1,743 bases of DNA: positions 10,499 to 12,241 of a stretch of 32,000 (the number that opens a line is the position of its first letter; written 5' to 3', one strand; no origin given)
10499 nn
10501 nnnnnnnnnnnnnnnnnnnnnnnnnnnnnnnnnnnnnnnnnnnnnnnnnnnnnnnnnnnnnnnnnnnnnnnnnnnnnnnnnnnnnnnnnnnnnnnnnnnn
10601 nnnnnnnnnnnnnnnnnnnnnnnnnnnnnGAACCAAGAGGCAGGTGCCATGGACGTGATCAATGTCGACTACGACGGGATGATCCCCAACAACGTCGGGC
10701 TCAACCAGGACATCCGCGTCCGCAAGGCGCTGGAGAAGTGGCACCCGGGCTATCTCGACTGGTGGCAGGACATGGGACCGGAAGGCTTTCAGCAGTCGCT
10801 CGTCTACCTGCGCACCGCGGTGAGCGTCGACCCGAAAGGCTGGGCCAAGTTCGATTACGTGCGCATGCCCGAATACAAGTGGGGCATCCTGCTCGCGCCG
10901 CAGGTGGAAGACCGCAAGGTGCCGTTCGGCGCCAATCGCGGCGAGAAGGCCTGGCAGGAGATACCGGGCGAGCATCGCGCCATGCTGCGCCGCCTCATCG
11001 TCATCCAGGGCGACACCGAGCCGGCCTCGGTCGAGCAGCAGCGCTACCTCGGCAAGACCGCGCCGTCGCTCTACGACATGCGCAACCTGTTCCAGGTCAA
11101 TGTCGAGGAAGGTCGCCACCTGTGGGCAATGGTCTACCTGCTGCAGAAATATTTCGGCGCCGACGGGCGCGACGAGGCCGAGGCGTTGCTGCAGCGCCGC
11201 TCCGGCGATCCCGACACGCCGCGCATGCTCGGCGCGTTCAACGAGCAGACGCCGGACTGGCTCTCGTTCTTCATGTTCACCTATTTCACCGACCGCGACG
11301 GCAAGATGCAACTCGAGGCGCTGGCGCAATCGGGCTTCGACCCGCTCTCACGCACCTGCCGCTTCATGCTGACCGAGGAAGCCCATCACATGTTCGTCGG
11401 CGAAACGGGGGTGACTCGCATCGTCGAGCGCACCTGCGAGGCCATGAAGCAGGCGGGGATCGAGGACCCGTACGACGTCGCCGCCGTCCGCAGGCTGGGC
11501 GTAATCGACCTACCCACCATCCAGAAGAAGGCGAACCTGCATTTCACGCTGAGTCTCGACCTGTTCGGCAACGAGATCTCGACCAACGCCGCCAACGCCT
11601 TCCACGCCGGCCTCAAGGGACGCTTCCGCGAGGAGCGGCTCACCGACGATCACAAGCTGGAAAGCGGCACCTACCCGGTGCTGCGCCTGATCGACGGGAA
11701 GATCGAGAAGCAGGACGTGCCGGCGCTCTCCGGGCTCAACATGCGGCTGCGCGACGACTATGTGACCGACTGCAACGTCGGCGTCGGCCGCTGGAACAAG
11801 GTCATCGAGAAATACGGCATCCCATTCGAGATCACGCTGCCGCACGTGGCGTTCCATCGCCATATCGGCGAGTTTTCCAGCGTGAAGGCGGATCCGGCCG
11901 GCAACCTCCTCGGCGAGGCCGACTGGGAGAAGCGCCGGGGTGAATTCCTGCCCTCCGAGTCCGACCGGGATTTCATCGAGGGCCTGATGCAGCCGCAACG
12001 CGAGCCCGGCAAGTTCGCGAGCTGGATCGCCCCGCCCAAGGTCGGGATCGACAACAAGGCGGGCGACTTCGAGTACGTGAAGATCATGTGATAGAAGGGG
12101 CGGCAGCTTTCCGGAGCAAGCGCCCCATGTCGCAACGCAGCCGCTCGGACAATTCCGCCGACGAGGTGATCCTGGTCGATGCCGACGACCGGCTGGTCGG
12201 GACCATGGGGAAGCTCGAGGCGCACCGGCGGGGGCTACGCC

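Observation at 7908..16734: BoxR-controlled boxC-boxB operon extended by idi and a UbiD-family decarboxylase, flanked by a CoA ligase and ubiX: candidate aryl-carboxyl-CoA decarboxylation route feeding the aerobic benzoyl-CoA pathway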

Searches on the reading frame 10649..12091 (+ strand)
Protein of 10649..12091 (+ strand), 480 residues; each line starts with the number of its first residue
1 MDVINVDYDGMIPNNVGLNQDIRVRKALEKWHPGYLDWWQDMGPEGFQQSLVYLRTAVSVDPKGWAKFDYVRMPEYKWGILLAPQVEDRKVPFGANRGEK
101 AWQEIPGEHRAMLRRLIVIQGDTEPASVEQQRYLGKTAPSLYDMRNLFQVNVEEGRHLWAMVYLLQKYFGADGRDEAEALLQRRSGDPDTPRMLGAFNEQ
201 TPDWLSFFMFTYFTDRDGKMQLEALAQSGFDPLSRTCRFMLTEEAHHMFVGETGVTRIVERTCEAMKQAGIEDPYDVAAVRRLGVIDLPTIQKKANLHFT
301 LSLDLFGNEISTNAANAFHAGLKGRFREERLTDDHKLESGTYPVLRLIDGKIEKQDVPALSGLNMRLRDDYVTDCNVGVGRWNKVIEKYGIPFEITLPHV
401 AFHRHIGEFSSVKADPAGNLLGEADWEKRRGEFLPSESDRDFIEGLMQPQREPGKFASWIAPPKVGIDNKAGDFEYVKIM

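Call 3: search_protein_families(library=ncbifam, proteins=[window:10649-12091:+])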
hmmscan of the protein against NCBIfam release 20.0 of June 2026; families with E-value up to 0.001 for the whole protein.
window:10649-12091:+ (480 aa): 1 family
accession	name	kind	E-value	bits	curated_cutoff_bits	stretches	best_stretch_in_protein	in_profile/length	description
TIGR03225.1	benzo_boxB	equivalog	1.4e-262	871.6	499.1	1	6-479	1-471/471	benzoyl-CoA 2,3-epoxidase subunit BoxB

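Call 4: search_protein_families(library=pfam, proteins=[window:10649-12091:+])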
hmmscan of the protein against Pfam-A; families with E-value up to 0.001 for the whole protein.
window:10649-12091:+ (480 aa): 1 family
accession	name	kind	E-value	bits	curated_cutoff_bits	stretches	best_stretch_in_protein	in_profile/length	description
PF05138.18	PaaA_PaaC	-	3.7e-06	26.8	28.5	1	105-265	10-166/263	Phenylacetic acid catabolic protein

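Call 47: search_solved_structures(query=window:10649-12091:+, max_evalue=0.00001, show_alignments=1)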
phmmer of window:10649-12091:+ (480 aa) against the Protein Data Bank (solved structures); distinct sequences matched with E-value up to 0.00001: 2.
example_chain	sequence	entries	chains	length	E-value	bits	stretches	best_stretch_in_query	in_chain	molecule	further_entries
3per_A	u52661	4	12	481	1e-203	680.8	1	6-478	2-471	Benzoyl-CoA oxygenase component B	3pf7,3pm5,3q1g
4mud_A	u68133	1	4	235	1.5e-07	33.7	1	102-253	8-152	Ring oxydation complex/ phenylacetic acid degradation related protein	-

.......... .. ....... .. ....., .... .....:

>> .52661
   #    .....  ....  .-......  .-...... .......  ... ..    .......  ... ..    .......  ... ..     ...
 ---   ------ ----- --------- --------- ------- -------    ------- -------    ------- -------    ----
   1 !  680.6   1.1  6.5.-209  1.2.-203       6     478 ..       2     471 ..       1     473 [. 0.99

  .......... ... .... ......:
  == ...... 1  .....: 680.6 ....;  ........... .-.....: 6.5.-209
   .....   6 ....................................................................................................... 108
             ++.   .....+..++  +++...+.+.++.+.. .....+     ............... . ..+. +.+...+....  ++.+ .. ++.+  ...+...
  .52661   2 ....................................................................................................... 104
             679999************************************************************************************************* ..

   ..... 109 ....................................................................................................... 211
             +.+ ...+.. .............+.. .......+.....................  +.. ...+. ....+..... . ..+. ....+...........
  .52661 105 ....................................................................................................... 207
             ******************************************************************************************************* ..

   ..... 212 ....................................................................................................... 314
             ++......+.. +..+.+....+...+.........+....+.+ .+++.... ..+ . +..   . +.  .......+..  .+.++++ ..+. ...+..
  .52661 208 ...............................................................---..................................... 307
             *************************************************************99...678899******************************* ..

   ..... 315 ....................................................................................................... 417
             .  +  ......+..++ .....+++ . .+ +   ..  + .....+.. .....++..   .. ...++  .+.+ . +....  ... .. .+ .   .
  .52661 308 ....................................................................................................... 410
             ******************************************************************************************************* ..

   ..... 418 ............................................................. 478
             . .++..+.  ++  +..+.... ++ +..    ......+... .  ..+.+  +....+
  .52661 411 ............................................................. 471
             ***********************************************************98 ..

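Call 63: find_related_loci(query=window:10649-12091:+, collection=metagenome_contigs, flank=8000)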
Query window:10649-12091:+ (480 aa) in metagenome_contigs; peptide patterns used: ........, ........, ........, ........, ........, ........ (x = any residue, [..] = any of these).
600 stretches matched a pattern (row limit reached: there are more); 596 encode a relative of the query (tblastn E <= 1e-3); the best 80 are kept; 80 distinct loci.
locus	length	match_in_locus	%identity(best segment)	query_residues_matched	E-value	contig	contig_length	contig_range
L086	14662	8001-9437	86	1-479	0e+0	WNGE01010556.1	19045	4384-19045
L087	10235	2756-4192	84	1-479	0e+0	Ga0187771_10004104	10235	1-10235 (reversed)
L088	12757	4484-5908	85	6-480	0e+0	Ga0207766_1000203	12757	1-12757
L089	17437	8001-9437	84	1-479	0e+0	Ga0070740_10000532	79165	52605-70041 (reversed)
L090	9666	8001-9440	83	1-480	0e+0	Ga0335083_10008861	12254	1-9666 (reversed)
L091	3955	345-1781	81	1-479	0e+0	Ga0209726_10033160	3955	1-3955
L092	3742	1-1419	82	7-479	0e+0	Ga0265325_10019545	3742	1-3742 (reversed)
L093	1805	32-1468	79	1-479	0e+0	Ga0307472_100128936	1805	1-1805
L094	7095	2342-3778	79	1-479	0e+0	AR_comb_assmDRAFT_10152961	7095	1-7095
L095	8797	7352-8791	79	1-480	0e+0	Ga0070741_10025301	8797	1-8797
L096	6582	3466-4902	77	1-479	0e+0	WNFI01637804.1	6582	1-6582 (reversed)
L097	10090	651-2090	78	1-480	0e+0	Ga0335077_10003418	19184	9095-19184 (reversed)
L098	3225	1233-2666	77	2-479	0e+0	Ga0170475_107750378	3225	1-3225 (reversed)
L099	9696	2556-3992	76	2-480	0e+0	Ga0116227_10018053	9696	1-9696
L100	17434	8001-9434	77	2-479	0e+0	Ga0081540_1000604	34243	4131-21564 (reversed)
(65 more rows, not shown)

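Call 66: search_protein_families(library=ncbifam, proteins=[L087:4311-5915:-, L087:5918-6931:-, L087:6931-9243:-, L086:3703-5352:+, L086:5226-6167:+, L086:9762-10322:+, L086:697-2571:-, L088:625-1650:-, L088:7367-8374:-, L086:10902-12083:-], max_evalue=1e-10)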
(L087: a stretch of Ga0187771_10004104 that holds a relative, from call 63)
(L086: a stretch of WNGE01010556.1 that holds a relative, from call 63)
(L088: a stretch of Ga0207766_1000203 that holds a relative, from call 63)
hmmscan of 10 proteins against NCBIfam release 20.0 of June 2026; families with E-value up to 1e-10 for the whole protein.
L087:4311-5915:- (534 aa): 103 families (the best 25 are shown)
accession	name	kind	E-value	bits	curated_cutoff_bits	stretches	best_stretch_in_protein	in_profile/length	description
TIGR02262.1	benz_CoA_lig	subfamily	3.2e-221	735.4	375.25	1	13-527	2-507/508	benzoate-CoA ligase family protein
NF053567.1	HBDA_AROS1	equivalog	9.5e-115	383.9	1000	1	13-527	11-517/523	3-hydroxybenzoate--CoA ligase HbdA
NF004837.0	PRK06187.1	subfamily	3.9e-111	371.9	476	1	17-528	10-521/531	long-chain-fatty-acid--CoA ligase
NF003313.0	PRK04319.1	equivalog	5.5e-91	305.5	729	1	15-530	44-562/574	acetate--CoA ligase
NF047394.1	AcylCoAsynMbcS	equivalog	2.3e-78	264.1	850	1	40-530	40-521/525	acyl-CoA synthetase MbcS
NF006182.0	PRK08316.1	subfamily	1.3e-77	261.5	663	1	15-528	11-516/523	fatty acyl-CoA synthetase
NF004808.0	PRK06155.1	equivalog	2.5e-77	260.4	722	1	25-531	30-524/542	ATP-dependent acyl-CoA ligase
TIGR03098.1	ligase_PEP_1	hypoth_equivalog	3.6e-77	260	592.35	1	24-527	8-516/517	acyl-CoA ligase (AMP-forming), exosortase A system-associated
NF006181.0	PRK08314.1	subfamily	4.4e-75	253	705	1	26-530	34-555/563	long-chain-fatty-acid--CoA ligase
NF004114.0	PRK05605.1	equivalog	7e-73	245.8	766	1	174-528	215-568/575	long-chain-fatty-acid--CoA ligase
NF005714.0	PRK07529.1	subfamily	7.4e-72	242.6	632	1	39-530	61-577/640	acyl-CoA synthetase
NF004716.0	PRK06060.1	equivalog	2.7e-71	240.7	1228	1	25-528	15-489/705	p-hydroxybenzoic acid--AMP ligase FadD22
NF004229.0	PRK05677.1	subfamily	3.2e-70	237.2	879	1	10-531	19-557/563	long-chain-fatty-acid--CoA ligase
NF005463.0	PRK07059.1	subfamily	4.2e-69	233.4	869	1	10-528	18-555/557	long-chain-fatty-acid--CoA ligase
NF005702.0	PRK07514.1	subfamily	7.6e-69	232.4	558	1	31-528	19-499/506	malonyl-CoA synthase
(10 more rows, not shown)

L087:5918-6931:- (337 aa): 6 families
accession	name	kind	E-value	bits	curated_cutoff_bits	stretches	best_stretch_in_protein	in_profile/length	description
TIGR03195.1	4hydrxCoA_B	equivalog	2.3e-123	411.4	404.55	1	3-336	1-321/321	4-hydroxybenzoyl-CoA reductase subunit beta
NF043083.1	XdhB_XDHase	equivalog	3.3e-39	134.8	310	2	10-117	8-116/289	xanthine dehydrogenase subunit XdhB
NF041019.1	glyceraldDH_beta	equivalog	7.2e-38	130.4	350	2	5-117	4-116/280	glyceraldehyde dehydrogenase subunit beta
NF007427.0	PRK09971.1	equivalog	8.8e-35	120.3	287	2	10-117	8-116/292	xanthine dehydrogenase FAD-binding subunit XdhB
TIGR02963.1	xanthine_xdhA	equivalog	5.8e-26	91.1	467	1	8-116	194-300/468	xanthine dehydrogenase small subunit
TIGR03199.1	pucC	equivalog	3.9e-16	59.1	306.05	1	12-118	1-108/264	xanthine dehydrogenase subunit C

L087:6931-9243:- (770 aa): 13 families
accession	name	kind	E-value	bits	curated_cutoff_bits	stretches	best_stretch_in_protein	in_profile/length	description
TIGR03194.1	4hydrxCoA_A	equivalog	0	1156.9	994.55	1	14-758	1-745/746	4-hydroxybenzoyl-CoA reductase subunit alpha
NF043082.1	XdhA_XDHase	equivalog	1.4e-156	522.7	780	1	10-762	1-755/758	xanthine dehydrogenase subunit XdhA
NF007426.0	PRK09970.1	equivalog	3.2e-150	501.7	916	1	9-761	5-757/761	xanthine dehydrogenase molybdenum-binding subunit XdhA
NF041018.1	glyceraldDH_alpha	equivalog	5.2e-120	402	790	1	11-755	4-740/741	glyceraldehyde dehydrogenase subunit alpha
TIGR03196.1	pucD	equivalog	2.7e-106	356.7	783.65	1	17-755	10-754/763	xanthine dehydrogenase subunit D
NF040766.1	CODH_aero_grp5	exception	1.7e-101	340.7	950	1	12-757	7-783/785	aerobic carbon-monoxide dehydrogenase large subunit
NF045668.1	pterin_aldehy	equivalog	1.5e-94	317.8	1100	1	21-759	186-904/905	molybdopterin-dependent aldehyde oxidoreductase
TIGR02965.1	xanthine_xdhB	equivalog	6.1e-88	295.8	849.5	1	21-761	12-756/758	xanthine dehydrogenase molybdopterin binding subunit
NF041671.1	peri_hyde_PaoC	equivalog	2e-85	287.7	1180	1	10-760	18-732/735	aldehyde oxidoreductase molybdenum-binding subunit PaoC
TIGR03313.1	Se_sel_red_Mo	hypoth_equivalog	6.6e-85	285.5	1101.9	1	154-761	353-951/951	molybdopterin-dependent oxidoreductase Mo/Fe-S-binding subunit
TIGR03311.1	Se_dep_XDH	equivalog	1.1e-82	278.5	830.45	2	9-551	161-687/848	selenium-dependent xanthine dehydrogenase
TIGR02416.1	CO_dehy_Mo_lg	equivalog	2.6e-77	260.7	991.15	1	23-757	6-769/770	aerobic carbon-monoxide dehydrogenase large subunit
TIGR02969.1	mam_aldehyde_ox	subfamily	5.2e-52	176.6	1912.3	1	5-705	571-1243/1330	aldehyde oxidase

L086:3703-5352:+ (549 aa): 101 families (the best 25 are shown)
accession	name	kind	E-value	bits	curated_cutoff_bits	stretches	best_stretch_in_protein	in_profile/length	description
TIGR02262.1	benz_CoA_lig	subfamily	3.4e-225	748.5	375.25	1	21-536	2-507/508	benzoate-CoA ligase family protein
NF053567.1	HBDA_AROS1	equivalog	8.3e-113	377.5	1000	1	16-536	6-517/523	3-hydroxybenzoate--CoA ligase HbdA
NF004837.0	PRK06187.1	subfamily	1.6e-106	356.7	476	1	37-542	21-526/531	long-chain-fatty-acid--CoA ligase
NF003313.0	PRK04319.1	equivalog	6.4e-83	278.9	729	1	21-535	42-558/574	acetate--CoA ligase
NF004229.0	PRK05677.1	subfamily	1.1e-76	258.5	879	2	166-540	183-557/563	long-chain-fatty-acid--CoA ligase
NF004716.0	PRK06060.1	equivalog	1.2e-76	258.3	1228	1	185-538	141-490/705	p-hydroxybenzoic acid--AMP ligase FadD22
NF005463.0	PRK07059.1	subfamily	2.1e-75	254.2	869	1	21-537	21-555/557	long-chain-fatty-acid--CoA ligase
NF006182.0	PRK08316.1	subfamily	5.1e-75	252.9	663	1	38-537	25-516/523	fatty acyl-CoA synthetase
NF047394.1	AcylCoAsynMbcS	equivalog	2.2e-74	251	850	1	46-539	38-521/525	acyl-CoA synthetase MbcS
NF004114.0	PRK05605.1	equivalog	4.2e-73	246.6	766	1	188-537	220-568/575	long-chain-fatty-acid--CoA ligase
NF006181.0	PRK08314.1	subfamily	2.4e-71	240.7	705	1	47-543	47-559/563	long-chain-fatty-acid--CoA ligase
NF004808.0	PRK06155.1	equivalog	2.6e-69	233.9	722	1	37-540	34-524/542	ATP-dependent acyl-CoA ligase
NF006523.0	PRK08974.1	equivalog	3.2e-67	226.9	884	2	170-540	186-555/561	long-chain-fatty-acid--CoA ligase FadD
TIGR03098.1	ligase_PEP_1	hypoth_equivalog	6.4e-67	226.2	592.35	1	39-536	15-516/517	acyl-CoA ligase (AMP-forming), exosortase A system-associated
NF005702.0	PRK07514.1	subfamily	2.9e-66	223.9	558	1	28-538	8-500/506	malonyl-CoA synthase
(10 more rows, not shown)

L086:5226-6167:+ (313 aa): 4 families
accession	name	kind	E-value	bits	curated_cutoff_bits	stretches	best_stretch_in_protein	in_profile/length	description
NF011457.0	PRK14875.1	equivalog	1.2e-16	60.7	307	1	53-211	116-265/372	acetoin dehydrogenase dihydrolipoyllysine-residue acetyltransferase subunit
TIGR03695.1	menH_SHCHC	equivalog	5.4e-14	52.2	208.55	0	71-187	2-114/252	2-succinyl-6-hydroxy-2,4-cyclohexadiene-1-carboxylate synthase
NF051488.1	bifunc_PcaDC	exception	1.6e-13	50.6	390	0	64-176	7-110/375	bifunctional 3-oxoadipate enol-lactonase/4-carboxymuconolactone decarboxylase PcaDC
TIGR02427.1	protocat_pcaD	equivalog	3.3e-12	46.3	255.85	0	70-176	12-111/251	3-oxoadipate enol-lactonase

L086:9762-10322:+ (186 aa): 107 families (the best 25 are shown)
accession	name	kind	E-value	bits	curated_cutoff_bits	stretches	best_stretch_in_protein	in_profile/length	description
NF006072.0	PRK08217.1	subfamily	9.5e-37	127.2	298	1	33-183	110-253/253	3-ketoacyl-(acyl-carrier-protein) reductase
NF004198.0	PRK05653.1-3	equivalog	1.5e-35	122.9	296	1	33-182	103-247/248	3-oxoacyl-ACP reductase FabG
TIGR01830.1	3oxo_ACP_reduc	equivalog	2.5e-33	115.8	297.75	1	33-181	95-238/239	3-oxoacyl-[acyl-carrier-protein] reductase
NF009464.0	PRK12824.1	subfamily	6.5e-31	107.8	269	1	33-183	99-244/245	3-oxoacyl-ACP reductase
TIGR01829.1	AcAcCoA_reduct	subfamily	6e-29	101.4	302.1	1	33-183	97-242/242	acetoacetyl-CoA reductase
NF009466.0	PRK12826.1-2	subfamily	5.2e-27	94.9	222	1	33-182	101-245/248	3-oxoacyl-ACP reductase FabG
NF005559.1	PRK07231.1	subfamily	4.4e-25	88.6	215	1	35-181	102-247/249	glucose 1-dehydrogenase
NF004199.0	PRK05653.1-4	equivalog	8.4e-25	87.8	301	1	33-183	102-247/247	3-oxoacyl-ACP reductase FabG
NF004791.0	PRK06138.1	equivalog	1.2e-24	87.1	312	1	34-181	101-249/252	SDR family oxidoreductase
NF006070.0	PRK08213.1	subfamily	4.7e-24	85.3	279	1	33-181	108-256/259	gluconate 5-dehydrogenase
NF042966.1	AcAcCoAred_PhaB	equivalog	5.2e-24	85.1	436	1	35-180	96-237/240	acetoacetyl-CoA reductase PhaB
NF004200.0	PRK05653.1-5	equivalog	7.5e-24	84.6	273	1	33-181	99-241/242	3-oxoacyl-ACP reductase FabG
NF004197.0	PRK05653.1-1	equivalog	1.7e-23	83.6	332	1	33-183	103-248/249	3-oxoacyl-ACP reductase FabG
NF053701.1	CsHdxCHCADhChcB2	equivalog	2.3e-23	83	350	1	34-179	100-240/245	cis-4-hydroxycyclohexanecarboxylate dehydrogenase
NF004818.0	PRK06172.1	equivalog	5.1e-23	81.7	336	1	34-180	105-249/253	SDR family oxidoreductase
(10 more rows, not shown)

L086:697-2571:- (624 aa): 40 families (the best 25 are shown)
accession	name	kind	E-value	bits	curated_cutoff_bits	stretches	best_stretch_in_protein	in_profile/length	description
NF009232.0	PRK12582.1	subfamily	8.5e-237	787.3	777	1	16-621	17-624/624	acyl-CoA synthetase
NF004837.0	PRK06187.1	subfamily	3.8e-31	107.9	476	1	49-458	9-410/531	long-chain-fatty-acid--CoA ligase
NF005702.0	PRK07514.1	subfamily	8.8e-29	100.2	558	1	52-458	7-388/506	malonyl-CoA synthase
NF005858.0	PRK07787.1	subfamily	1.9e-25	89.2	575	1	89-510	34-407/471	acyl-CoA synthetase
NF004114.0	PRK05605.1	equivalog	1.2e-24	86.6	766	1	177-458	180-457/575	long-chain-fatty-acid--CoA ligase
NF005801.1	PRK07656.1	equivalog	1.9e-24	86.2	657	1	57-455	6-388/500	FadD3 family acyl-CoA ligase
NF006182.0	PRK08316.1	subfamily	3.5e-23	81.9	663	1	45-456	8-403/523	fatty acyl-CoA synthetase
TIGR01733.1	AA-adenyl-dom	subfamily_domain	1.3e-22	80.2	317.4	1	79-480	1-384/409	amino acid adenylation domain-containing protein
NF038343.1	ligase_FadD11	exception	5.3e-21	74.6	950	1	370-613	348-584/585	fatty acid--CoA ligase FadD11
NF053567.1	HBDA_AROS1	equivalog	1.1e-19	70.2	1000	1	76-512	38-451/523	3-hydroxybenzoate--CoA ligase HbdA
TIGR02262.1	benz_CoA_lig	subfamily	1.7e-19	70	375.25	1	72-488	25-419/508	benzoate-CoA ligase family protein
NF004511.1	PRK05852.1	equivalog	1.8e-19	69.8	650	1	54-474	5-404/505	FadD7 family fatty acid--CoA ligase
NF041592.1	carboxyl_red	equivalog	3.1e-19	68.2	1300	0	418-520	443-538/1160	carboxylic acid reductase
TIGR01923.1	menE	equivalog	7.7e-19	67.9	330.15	1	79-459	1-337/442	o-succinylbenzoate--CoA ligase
NF006754.0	PRK09274.1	equivalog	8e-19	67.2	478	1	50-390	7-333/555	fatty acid CoA ligase family protein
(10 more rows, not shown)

L088:625-1650:- (341 aa): 7 families
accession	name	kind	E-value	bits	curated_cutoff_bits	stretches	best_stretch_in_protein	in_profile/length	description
TIGR01292.1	TRX_reduct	equivalog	4.1e-35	121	343.45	1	8-317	2-300/300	thioredoxin-disulfide reductase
TIGR03143.1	AhpF_homolog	hypoth_equivalog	3.8e-20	72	687.65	1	8-320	6-311/555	putative alkyl hydroperoxide reductase F subunit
TIGR03140.1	AhpF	equivalog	4e-18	65.2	502.9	1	5-316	211-511/515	alkyl hydroperoxide reductase subunit F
TIGR04018.1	Bthiol_YpdA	hypoth_equivalog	1e-15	57.4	339.9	1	87-290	91-289/316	YpdA family putative bacillithiol disulfide reductase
TIGR01350.1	lipoamide_DH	equivalog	1.9e-15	56.5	408.8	1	99-313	118-329/461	dihydrolipoyl dehydrogenase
NF007614.0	PRK10262.1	equivalog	6.3e-12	45.2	644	1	2-291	2-290/321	thioredoxin-disulfide reductase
NF004943.0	PRK06292.2-1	equivalog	1.1e-11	44.2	432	0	102-291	120-309/456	dihydrolipoyl dehydrogenase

L088:7367-8374:- (335 aa): 1 family
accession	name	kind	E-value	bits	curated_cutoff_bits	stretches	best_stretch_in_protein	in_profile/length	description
TIGR01728.1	SsuA_fam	subfamily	2.2e-27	96.1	163.5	1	29-325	1-289/290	aliphatic sulfonate ABC transporter substrate-binding protein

L086:10902-12083:- (393 aa): 32 families (the best 25 are shown)
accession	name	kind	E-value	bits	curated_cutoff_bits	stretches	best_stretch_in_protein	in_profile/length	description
NF006021.0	PRK08163.1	equivalog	5.2e-174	578.9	459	1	3-391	3-390/398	3-hydroxybenzoate 6-monooxygenase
NF005062.0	PRK06475.1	equivalog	3.6e-72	243.4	524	1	5-390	3-393/401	FAD-binding protein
NF005720.0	PRK07538.1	subfamily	1e-56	192.6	400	1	6-354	3-364/418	hypothetical protein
NF005313.0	PRK06847.1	subfamily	7.3e-53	179.8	372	1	6-360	5-353/375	hypothetical protein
NF033623.1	urate_HpxO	equivalog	2.1e-49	168.4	500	1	8-363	2-351/381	FAD-dependent urate hydroxylase HpxO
TIGR03219.1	salicylate_mono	equivalog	6e-40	137.2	446.35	1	8-377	3-392/414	salicylate 1-monooxygenase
NF005243.0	PRK06753.1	equivalog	1.1e-39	136.4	365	1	8-362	3-342/374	hypothetical protein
NF005566.0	PRK07236.1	subfamily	4.4e-33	114.7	333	1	4-221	5-211/386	hypothetical protein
NF005761.0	PRK07588.1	equivalog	1.7e-28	99.7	454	1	8-362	3-353/392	FAD-binding domain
NF004829.0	PRK06183.1-3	subfamily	4.5e-25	88.4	390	2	4-173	7-181/520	bifunctional 3-(3-hydroxy-phenyl)propionate/3-hydroxycinnamic acid hydroxylase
NF033476.1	tet_destruct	subfamily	1e-19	70.8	550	1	6-337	4-330/386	tetracycline destructase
TIGR01988.1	Ubi-OHases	subfamily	2.8e-19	69.2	224.65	1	8-171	2-169/387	ubiquinone biosynthesis hydroxylase, UbiH/UbiF/VisC/COQ6 family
NF004523.0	PRK05868.1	equivalog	9.2e-19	67.5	536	0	7-177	3-170/372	FAD-binding protein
NF005691.0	PRK07494.1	equivalog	7.1e-18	64.3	459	1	3-171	6-172/404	UbiH/UbiF family hydroxylase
NF004831.0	PRK06183.1-5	equivalog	1.1e-17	63.7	546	1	4-363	7-358/568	bifunctional 3-(3-hydroxy-phenyl)propionate/3-hydroxycinnamic acid hydroxylase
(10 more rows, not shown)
